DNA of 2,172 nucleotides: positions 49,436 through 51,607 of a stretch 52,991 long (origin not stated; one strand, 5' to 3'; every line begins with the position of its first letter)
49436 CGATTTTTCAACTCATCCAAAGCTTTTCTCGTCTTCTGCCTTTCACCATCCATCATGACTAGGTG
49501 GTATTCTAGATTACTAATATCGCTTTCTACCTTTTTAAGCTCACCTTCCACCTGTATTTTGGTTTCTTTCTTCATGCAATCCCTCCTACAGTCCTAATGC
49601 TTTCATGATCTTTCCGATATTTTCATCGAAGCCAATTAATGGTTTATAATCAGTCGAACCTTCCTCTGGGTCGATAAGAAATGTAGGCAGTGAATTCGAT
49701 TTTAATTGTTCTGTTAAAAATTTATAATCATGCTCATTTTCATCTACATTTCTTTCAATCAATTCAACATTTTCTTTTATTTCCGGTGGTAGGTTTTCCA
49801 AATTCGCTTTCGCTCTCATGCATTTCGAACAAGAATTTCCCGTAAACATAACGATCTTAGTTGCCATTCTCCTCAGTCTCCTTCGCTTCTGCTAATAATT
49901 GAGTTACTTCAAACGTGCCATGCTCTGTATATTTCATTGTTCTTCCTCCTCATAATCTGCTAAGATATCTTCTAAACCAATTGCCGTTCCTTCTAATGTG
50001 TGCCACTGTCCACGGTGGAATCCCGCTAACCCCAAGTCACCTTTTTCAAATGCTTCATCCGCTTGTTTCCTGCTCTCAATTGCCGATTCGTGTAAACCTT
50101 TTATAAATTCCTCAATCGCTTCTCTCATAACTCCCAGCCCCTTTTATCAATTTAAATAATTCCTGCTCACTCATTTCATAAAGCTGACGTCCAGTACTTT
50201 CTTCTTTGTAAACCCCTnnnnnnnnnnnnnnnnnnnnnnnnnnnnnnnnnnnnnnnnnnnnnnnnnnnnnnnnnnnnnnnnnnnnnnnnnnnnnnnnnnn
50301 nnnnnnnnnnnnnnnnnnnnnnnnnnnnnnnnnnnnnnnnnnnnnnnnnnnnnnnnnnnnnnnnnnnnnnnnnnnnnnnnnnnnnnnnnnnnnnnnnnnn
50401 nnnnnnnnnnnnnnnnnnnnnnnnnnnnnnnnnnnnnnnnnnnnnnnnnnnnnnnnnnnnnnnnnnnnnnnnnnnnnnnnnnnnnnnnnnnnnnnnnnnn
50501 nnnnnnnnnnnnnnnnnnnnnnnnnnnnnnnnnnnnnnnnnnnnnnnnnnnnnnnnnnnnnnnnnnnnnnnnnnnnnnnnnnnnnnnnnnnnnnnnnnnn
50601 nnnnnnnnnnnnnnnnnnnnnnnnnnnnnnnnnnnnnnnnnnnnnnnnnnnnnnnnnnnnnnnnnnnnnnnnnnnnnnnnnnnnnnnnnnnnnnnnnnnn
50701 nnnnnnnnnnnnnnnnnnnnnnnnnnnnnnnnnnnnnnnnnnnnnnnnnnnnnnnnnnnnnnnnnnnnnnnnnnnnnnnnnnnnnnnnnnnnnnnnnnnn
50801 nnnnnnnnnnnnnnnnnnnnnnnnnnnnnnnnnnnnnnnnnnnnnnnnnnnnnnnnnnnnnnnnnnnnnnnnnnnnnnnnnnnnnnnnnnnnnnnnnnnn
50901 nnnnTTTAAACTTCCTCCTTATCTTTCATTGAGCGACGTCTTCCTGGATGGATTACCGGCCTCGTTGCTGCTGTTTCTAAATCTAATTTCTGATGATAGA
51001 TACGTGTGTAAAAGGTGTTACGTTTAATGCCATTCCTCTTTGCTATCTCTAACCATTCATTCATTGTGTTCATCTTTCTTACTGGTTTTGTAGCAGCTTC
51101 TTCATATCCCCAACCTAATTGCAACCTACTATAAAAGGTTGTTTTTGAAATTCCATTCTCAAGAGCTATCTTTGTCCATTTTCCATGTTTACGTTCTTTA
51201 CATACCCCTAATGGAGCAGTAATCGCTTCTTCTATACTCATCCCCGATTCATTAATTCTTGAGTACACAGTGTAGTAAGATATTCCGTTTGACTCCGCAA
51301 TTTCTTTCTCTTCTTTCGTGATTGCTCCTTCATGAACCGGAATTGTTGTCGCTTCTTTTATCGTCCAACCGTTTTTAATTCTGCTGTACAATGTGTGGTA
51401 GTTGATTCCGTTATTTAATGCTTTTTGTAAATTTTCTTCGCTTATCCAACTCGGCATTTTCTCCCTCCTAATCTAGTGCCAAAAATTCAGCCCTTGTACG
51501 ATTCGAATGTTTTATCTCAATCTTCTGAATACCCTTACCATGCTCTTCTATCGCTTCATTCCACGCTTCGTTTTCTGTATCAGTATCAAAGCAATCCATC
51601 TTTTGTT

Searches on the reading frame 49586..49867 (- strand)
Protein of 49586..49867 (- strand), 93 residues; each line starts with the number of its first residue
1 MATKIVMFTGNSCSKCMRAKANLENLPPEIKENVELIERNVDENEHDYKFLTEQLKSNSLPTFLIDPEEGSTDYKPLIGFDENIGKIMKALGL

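Call 57: search_protein_families(library=pfam, proteins=[window:49586-49867:-], max_evalue=0.001)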
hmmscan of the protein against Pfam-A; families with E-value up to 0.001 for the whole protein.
window:49586-49867:- (93 aa): 5 families
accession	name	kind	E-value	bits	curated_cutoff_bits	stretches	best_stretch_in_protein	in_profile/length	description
PF00462.30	Glutaredoxin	-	1.8e-05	25.3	22.9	1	5-66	1-56/60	Glutaredoxin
PF00085.26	Thioredoxin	-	0.00052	20.4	23.5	1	5-68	22-81/103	Thioredoxin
PF13905.12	Thioredoxin_8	-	0.00056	20.6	27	0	5-57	5-60/94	Thioredoxin-like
PF05768.20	Glrx-like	-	0.00067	20.4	26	1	4-51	1-42/77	Glutaredoxin-like domain (DUF836)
PF13098.12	Thioredoxin_2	-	0.00088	20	27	0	4-67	8-83/104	Thioredoxin-like domain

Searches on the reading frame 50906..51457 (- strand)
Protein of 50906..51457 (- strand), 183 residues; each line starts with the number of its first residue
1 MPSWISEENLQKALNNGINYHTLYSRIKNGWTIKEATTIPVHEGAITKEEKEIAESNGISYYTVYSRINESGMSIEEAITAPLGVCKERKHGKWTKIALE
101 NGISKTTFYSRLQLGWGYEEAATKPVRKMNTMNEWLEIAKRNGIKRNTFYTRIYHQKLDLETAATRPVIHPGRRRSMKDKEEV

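Call 57: search_protein_families(library=pfam, proteins=[window:50906-51457:-], max_evalue=0.001)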
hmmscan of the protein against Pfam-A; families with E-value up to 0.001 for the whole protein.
window:50906-51457:- (183 aa): 2 families
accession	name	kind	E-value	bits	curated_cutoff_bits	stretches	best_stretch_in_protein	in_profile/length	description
PF13384.12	HTH_23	-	4.4e-07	30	24.6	0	137-155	22-39/50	Homeodomain-like domain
PF04967.18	HTH_10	-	7.1e-07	29.4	23.1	0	95-113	27-45/53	HTH DNA binding domain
